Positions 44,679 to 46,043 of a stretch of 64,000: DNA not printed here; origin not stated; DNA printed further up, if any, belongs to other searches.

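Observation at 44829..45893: Orphan PilT-like ATPase with Walker A Lys-to-Arg and loss of the Walker B catalytic Glu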

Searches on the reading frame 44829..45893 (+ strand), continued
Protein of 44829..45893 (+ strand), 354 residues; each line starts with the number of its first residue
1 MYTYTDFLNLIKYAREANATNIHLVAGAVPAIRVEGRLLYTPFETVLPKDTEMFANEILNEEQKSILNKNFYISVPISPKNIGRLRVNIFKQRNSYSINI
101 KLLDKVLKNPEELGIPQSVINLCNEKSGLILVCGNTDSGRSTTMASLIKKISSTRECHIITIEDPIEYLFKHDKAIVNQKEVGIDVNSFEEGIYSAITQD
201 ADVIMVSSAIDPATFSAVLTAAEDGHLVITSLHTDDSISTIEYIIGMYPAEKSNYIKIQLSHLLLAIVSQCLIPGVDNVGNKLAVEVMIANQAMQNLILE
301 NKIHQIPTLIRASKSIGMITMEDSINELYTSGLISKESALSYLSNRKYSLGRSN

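Call 17: find_encoding_contigs(protein=P0005, flank=10000, max_places=1)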
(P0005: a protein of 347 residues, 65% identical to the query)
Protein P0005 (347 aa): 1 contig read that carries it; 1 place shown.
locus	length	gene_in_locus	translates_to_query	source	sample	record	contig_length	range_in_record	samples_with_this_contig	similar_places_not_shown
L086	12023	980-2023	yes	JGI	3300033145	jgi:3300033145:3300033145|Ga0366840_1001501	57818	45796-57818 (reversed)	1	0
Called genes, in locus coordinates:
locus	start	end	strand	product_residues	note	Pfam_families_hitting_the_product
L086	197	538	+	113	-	-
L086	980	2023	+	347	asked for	PF00437:T2SSE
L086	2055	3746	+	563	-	PF07730:HisKA_3, PF02518:HATPase_c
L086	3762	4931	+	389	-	-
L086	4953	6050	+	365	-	PF17231:DUF5305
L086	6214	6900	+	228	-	-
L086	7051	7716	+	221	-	-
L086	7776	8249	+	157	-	-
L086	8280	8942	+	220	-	-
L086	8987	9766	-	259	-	PF00072:Response_reg, PF00196:GerE, PF08281:Sigma70_r4_2 (weak)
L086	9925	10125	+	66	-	-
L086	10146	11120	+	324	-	-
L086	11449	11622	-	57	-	PF00269:SASP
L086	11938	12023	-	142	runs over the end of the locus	-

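Call 18: find_encoding_contigs(protein=P0007, flank=10000, max_places=1)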
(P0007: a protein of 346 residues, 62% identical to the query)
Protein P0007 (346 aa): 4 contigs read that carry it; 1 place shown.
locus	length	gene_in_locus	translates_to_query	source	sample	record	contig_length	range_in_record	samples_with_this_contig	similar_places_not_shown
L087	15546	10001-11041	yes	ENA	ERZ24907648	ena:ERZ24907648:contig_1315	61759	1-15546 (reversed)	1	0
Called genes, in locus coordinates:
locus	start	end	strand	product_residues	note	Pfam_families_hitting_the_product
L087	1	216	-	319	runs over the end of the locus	PF00535:Glycos_transf_2, PF10111:Glyco_tranf_2_2, PF13641:Glyco_tranf_2_3 (weak)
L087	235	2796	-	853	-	PF02366:PMT, PF13231:PMT_2, PF16192:PMT_4TMC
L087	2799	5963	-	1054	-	PF13231:PMT_2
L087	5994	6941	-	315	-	PF00535:Glycos_transf_2, PF10111:Glyco_tranf_2_2 (weak), PF13641:Glyco_tranf_2_3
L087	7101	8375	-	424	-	-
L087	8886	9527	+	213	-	PF00072:Response_reg, PF00196:GerE, PF08281:Sigma70_r4_2 (weak)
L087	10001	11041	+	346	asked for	PF00437:T2SSE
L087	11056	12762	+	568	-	PF07730:HisKA_3, PF02518:HATPase_c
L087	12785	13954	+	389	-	-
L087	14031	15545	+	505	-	?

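Call 19: find_encoding_contigs(protein=P0018, flank=10000, max_places=1)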
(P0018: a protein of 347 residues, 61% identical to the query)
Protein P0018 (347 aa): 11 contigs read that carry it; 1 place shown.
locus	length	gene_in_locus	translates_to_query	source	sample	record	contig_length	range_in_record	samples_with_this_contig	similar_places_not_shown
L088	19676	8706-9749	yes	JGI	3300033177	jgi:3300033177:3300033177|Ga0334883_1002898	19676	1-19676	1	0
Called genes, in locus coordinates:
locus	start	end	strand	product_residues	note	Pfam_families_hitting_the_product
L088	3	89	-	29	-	?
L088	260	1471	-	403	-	PF01548:DEDD_Tnp_IS110, PF02371:Transposase_20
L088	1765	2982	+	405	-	PF01609:DDE_Tnp_1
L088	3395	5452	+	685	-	PF20176:DUF6541 (weak)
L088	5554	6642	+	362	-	PF13439:Glyco_transf_4, PF00534:Glycos_transf_1, PF13692:Glyco_trans_1_4, PF13524:Glyco_trans_1_2 (weak)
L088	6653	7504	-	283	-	PF01522:Polysacc_deac_1, PF11959:DUF3473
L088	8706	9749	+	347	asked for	PF00437:T2SSE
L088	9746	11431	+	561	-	PF07730:HisKA_3, PF02518:HATPase_c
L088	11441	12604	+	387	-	-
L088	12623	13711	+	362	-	PF17231:DUF5305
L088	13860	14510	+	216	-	-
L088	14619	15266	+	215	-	-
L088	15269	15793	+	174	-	-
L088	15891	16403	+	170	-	-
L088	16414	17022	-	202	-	PF00072:Response_reg, PF00196:GerE, PF08281:Sigma70_r4_2 (weak)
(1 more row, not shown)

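Call 20: find_encoding_contigs(protein=P0024, flank=10000, max_places=1)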
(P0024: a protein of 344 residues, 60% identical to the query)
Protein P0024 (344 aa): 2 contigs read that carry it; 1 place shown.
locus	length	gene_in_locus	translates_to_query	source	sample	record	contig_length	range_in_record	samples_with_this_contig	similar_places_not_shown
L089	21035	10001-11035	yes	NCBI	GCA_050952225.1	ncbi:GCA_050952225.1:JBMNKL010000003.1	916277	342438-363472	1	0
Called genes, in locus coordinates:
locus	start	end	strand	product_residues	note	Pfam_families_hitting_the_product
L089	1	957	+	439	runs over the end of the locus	PF02885:Glycos_trans_3N, PF00591:Glycos_transf_3, PF07831:PYNP_C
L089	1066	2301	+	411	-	PF13354:Beta-lactamase2, PF00768:Peptidase_S11, PF07943:PBP5_C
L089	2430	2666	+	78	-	-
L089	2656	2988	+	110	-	PF02163:Peptidase_M50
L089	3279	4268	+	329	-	PF00579:tRNA-synt_1b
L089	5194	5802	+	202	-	PF04079:SMC_ScpB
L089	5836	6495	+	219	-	PF11167:DUF2953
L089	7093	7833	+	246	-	PF01479:S4, PF00849:PseudoU_synth_2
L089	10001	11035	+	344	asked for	PF00437:T2SSE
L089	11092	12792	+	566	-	PF07730:HisKA_3, PF02518:HATPase_c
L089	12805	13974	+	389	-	PF10502:Peptidase_S26 (faint)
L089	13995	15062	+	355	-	PF17231:DUF5305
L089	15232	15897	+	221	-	-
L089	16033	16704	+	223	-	-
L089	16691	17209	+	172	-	-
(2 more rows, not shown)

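Call 21: find_encoding_contigs(protein=P0011, flank=10000, max_places=1)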
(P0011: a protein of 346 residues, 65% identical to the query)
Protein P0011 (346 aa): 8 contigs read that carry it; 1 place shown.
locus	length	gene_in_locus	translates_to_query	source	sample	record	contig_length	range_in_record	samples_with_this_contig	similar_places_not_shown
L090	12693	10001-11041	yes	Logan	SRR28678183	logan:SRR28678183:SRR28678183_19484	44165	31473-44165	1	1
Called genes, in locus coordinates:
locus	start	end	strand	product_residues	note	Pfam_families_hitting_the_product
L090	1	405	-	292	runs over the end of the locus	PF02311:AraC_binding (weak), PF00165:HTH_AraC, PF12833:HTH_18, PF00165:HTH_AraC (weak)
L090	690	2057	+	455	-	PF01547:SBP_bac_1, PF13416:SBP_bac_8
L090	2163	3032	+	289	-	PF00528:BPD_transp_1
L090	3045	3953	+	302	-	PF00528:BPD_transp_1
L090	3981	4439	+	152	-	PF13669:Glyoxalase_4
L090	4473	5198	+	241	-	PF00106:adh_short, PF08659:KR (weak), PF13561:adh_short_C2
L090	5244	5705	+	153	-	PF00903:Glyoxalase (weak), PF13669:Glyoxalase_4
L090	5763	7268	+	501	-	PF22848:ASD1_dom, PF06964:Alpha-L-AF_C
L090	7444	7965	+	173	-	PF12671:Amidase_6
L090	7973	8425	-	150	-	PF01584:CheW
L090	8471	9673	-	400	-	PF01960:ArgJ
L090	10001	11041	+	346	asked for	PF00437:T2SSE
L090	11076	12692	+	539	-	?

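Call 22: find_encoding_contigs(protein=P0033, flank=10000, max_places=1)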
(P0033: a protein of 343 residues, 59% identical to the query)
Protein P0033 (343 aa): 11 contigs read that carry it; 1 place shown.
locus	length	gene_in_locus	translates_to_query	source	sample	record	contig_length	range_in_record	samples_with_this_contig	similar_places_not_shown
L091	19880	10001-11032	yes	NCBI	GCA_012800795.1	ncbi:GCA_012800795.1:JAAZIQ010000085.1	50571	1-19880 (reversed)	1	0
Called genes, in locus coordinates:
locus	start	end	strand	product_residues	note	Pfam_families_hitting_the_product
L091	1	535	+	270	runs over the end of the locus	PF13472:Lipase_GDSL_2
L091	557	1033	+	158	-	PF14270:DUF4358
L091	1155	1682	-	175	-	PF02417:Chromate_transp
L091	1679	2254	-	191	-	PF02417:Chromate_transp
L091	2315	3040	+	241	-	PF01520:Amidase_3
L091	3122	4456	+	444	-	PF01235:Na_Ala_symp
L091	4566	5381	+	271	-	PF19293:CdaA_N, PF02457:DAC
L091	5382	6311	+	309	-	PF07949:YbbR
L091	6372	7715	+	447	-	PF02878:PGM_PMM_I, PF02879:PGM_PMM_II, PF02880:PGM_PMM_III, PF00408:PGM_PMM_IV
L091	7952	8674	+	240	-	PF01182:Glucosamine_iso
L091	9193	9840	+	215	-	PF00912:Transgly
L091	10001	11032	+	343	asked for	PF00437:T2SSE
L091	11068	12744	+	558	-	PF07730:HisKA_3, PF02518:HATPase_c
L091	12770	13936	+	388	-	-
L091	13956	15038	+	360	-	PF17231:DUF5305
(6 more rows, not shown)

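Call 23: find_encoding_contigs(protein=P0036, flank=10000, max_places=1)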
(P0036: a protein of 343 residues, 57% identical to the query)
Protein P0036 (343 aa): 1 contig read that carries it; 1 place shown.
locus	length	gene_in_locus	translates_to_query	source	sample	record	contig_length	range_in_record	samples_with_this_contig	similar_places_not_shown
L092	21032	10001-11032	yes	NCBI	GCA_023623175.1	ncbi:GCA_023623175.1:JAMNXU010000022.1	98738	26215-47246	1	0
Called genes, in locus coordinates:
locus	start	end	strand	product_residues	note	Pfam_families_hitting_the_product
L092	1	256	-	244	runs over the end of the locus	PF00657:Lipase_GDSL, PF13472:Lipase_GDSL_2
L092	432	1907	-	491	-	PF03747:ADP_ribosyl_GH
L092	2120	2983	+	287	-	PF02219:MTHFR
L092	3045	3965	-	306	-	PF00126:HTH_1, PF03466:LysR_substrate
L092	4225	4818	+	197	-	PF01386:Ribosomal_L25p, PF14693:Ribosomal_TL5_C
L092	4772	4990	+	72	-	-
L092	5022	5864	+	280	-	PF01501:Glyco_transf_8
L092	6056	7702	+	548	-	PF03063:Prismane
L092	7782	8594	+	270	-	PF02535:Zip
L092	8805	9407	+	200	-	PF00210:Ferritin, PF02915:Rubrerythrin, PF21349:RUBY_RBDX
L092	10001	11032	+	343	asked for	PF00437:T2SSE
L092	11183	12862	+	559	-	PF07730:HisKA_3, PF13581:HATPase_c_2 (weak), PF02518:HATPase_c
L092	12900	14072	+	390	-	PF10502:Peptidase_S26 (faint)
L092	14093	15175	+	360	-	PF17231:DUF5305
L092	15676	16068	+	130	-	-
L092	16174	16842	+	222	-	-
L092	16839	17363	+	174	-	-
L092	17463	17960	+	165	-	-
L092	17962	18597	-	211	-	PF00072:Response_reg, PF08281:Sigma70_r4_2 (faint), PF00196:GerE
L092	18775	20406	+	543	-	PF00989:PAS, PF08448:PAS_4, PF12860:PAS_7 (weak), PF13426:PAS_9, PF00990:GGDEF, PF13487:HD_5, PF01966:HD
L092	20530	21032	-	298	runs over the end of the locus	PF00126:HTH_1, PF03466:LysR_substrate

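Call 70: search_protein_representatives(alignment_id=A2)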
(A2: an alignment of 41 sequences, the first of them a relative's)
Query: 41 sequences, 346 profile positions. Proteins with E-value up to 0.001 (for the whole library): 41762; up to 1e-10: 26264; up to 1e-30: 7284. The best 150 are listed.
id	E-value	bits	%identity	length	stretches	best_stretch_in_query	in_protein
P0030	1.4e-169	579.8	-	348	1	1-344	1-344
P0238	8.9e-169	577.2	-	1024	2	9-344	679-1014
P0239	3.8e-155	532.4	-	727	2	7-342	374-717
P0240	1.2e-154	530.7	-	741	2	7-344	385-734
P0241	4.1e-144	496.1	-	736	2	6-342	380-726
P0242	2.5e-142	490.2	-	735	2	9-342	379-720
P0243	1.1e-137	475.0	-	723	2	5-341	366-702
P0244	5.5e-136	469.4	-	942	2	4-343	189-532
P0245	2.2e-119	414.8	-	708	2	10-342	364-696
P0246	3.9e-116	404.1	-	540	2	7-278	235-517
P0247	1.7e-108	379.0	-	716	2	11-343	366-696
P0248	8.3e-105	366.8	-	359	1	6-344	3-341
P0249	1.5e-104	366.0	-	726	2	121-338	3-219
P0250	4.0e-104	364.6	-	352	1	7-344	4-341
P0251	8.3e-103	360.3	-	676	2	5-306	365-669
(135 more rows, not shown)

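Call 76: predict_structure(alignment_id=A2)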
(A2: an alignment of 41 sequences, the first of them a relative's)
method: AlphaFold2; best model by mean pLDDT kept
length: 354 residues; sequences in the alignment: 41
mean_pLDDT: 89.9   pTM: 0.82
mean pLDDT of the five models: 89.9, 87.5, 86.4, 85.1, 82.9
residues with pLDDT >= 90: 243; 70-90: 99; 50-70: 7; < 50: 5
segments of 3 or more residues with pLDDT < 50: 350-354
pLDDT, mean of each block of 10 residues (from residue 1): 88 87 93 86 93 91 91 86 86 90 83 92 97 90 94 94 85 87 87 97 96 97 98 93 94 93 97 83 94 94 93 91 94 90 67 35
secondary structure, 60 per line:
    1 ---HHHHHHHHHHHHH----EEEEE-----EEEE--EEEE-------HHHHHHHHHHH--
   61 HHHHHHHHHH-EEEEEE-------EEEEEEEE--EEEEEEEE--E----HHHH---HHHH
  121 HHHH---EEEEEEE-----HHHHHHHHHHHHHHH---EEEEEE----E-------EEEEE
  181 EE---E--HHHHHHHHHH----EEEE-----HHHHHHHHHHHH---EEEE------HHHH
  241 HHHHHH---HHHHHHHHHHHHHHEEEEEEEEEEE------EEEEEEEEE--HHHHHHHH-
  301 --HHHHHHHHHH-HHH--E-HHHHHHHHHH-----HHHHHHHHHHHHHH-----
elements in order: H4-16 E21-25 E31-34 E37-40 H48-58 H61-70 E72-77 E85-92 E95-102 H110-113 H117-124 E128-134 H140-154 E158-163 E176-182 H189-198 E203-206 H212-223 E227-230 H237-246 H250-263 E264-274 E281-289 H292-299 H303-312 H321-330 H336-349

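Call 78: fold_search(model_id=the predicted structure, library=pdb)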
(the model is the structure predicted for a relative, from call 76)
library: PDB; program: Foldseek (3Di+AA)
matches with E <= 10: 1733; with E <= 0.001: 213
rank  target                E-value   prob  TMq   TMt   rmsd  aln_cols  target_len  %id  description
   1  6ok2_A                2.0e-41  1.00  0.87  0.87   2.6       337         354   35  PilT4 from Geobacter metallireducens bound to ADP: C3ocococ conformation (released 2019-11-20)
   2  6ojy_B                1.2e-40  1.00  0.89  0.89   2.3       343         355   35  Methylated PilT4 from Geobacter metallireducens bound to sulfate: C3ocococ conformation (released 2019-11-20)
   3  6ojy_E                1.4e-40  1.00  0.86  0.85   2.7       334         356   36  Methylated PilT4 from Geobacter metallireducens bound to sulfate: C3ocococ conformation (released 2019-11-20)
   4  6ojz_C                1.4e-40  1.00  0.83  0.83   3.1       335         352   36  PilT4 from Geobacter metallireducens bound to ADP with partial occupancy: C3ocococ conformation (released 2019-11-20)
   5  9n32_B                1.6e-40  1.00  0.85  0.85   3.0       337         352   32  PilU from Pseudomonas aeruginosa: C3ocococ conformation (released 2025-12-10)
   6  6ojy_A                1.7e-40  1.00  0.86  0.86   2.6       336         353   35  Methylated PilT4 from Geobacter metallireducens bound to sulfate: C3ocococ conformation (released 2019-11-20)
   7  9n32_A                1.8e-40  1.00  0.84  0.85   3.0       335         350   32  PilU from Pseudomonas aeruginosa: C3ocococ conformation (released 2025-12-10)
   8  6ojx_B                1.9e-40  1.00  0.86  0.86   2.5       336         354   35  PilT4 from Geobacter metallireducens bound to ATP (released 2019-11-20)
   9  9n32_C                2.5e-40  1.00  0.89  0.90   2.0       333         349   32  PilU from Pseudomonas aeruginosa: C3ocococ conformation (released 2025-12-10)
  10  6ojz_D                3.0e-40  1.00  0.81  0.80   3.2       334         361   36  PilT4 from Geobacter metallireducens bound to ADP with partial occupancy: C3ocococ conformation (released 2019-11-20)
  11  6ojy_C                3.8e-40  1.00  0.88  0.87   2.6       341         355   35  Methylated PilT4 from Geobacter metallireducens bound to sulfate: C3ocococ conformation (released 2019-11-20)
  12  6ojx_A                4.1e-40  1.00  0.86  0.87   2.5       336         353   35  PilT4 from Geobacter metallireducens bound to ATP (released 2019-11-20)
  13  6ok2_F                4.3e-40  1.00  0.88  0.89   2.2       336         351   35  PilT4 from Geobacter metallireducens bound to ADP: C3ocococ conformation (released 2019-11-20)
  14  9n32_D                5.5e-40  1.00  0.88  0.88   2.2       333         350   32  PilU from Pseudomonas aeruginosa: C3ocococ conformation (released 2025-12-10)
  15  6okv_B                6.2e-40  1.00  0.87  0.88   2.5       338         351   36  PilT4 from Geobacter metallireducens bound to AMP-PNP: C2ccocco conformation (released 2019-11-20)
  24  2ewv                  2.2e-37  1.00  0.85  0.87   2.5       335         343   41  Crystal Structure of the Pilus Retraction Motor PilT and Bound ADP (released 2006-11-21)
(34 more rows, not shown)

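Call 97: list_cluster_members(proteins=[P0001, P0039, P0144, P0122])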
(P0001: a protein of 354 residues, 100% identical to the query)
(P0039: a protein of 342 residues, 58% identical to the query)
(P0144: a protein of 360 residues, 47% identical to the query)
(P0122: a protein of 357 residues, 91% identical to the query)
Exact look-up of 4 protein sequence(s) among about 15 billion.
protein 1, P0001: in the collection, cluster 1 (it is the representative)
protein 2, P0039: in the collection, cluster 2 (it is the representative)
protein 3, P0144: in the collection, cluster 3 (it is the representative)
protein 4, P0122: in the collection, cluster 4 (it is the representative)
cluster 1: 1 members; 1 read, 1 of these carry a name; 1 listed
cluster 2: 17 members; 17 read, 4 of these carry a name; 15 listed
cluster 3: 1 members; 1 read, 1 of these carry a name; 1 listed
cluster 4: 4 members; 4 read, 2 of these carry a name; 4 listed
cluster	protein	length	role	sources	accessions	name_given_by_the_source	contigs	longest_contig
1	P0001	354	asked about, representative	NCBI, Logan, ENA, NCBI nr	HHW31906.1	MAG TPA: PilT/PilU family type 4a pilus ATPase [Clostridiaceae bacterium] | PilT/PilU family type 4a pilus ATPase [Clostridiaceae bacterium]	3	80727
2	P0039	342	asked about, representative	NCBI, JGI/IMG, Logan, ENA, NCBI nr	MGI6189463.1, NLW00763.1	MAG: Flp pilus assembly complex ATPase component TadA [Clostridiales bacterium] | twitching motility protein PilT | Flp pilus assembly complex ATPase component TadA [Clostridiales bacterium]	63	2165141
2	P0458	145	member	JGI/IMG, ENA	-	twitching motility protein PilT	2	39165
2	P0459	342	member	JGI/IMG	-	twitching motility protein PilT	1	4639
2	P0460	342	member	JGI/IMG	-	twitching motility protein PilT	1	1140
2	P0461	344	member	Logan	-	-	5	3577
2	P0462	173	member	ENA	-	-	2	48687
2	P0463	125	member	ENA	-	-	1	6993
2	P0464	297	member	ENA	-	-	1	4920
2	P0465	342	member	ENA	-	-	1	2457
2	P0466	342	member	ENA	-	-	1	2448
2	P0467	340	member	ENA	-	-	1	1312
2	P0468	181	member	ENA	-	-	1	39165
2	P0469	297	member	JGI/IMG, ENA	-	-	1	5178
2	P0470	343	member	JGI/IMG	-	-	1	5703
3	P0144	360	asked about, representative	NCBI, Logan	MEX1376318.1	MAG: ATPase, T2SS/T4P/T4SS family [Eubacteriales bacterium]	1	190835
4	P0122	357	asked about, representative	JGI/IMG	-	twitching motility protein PilT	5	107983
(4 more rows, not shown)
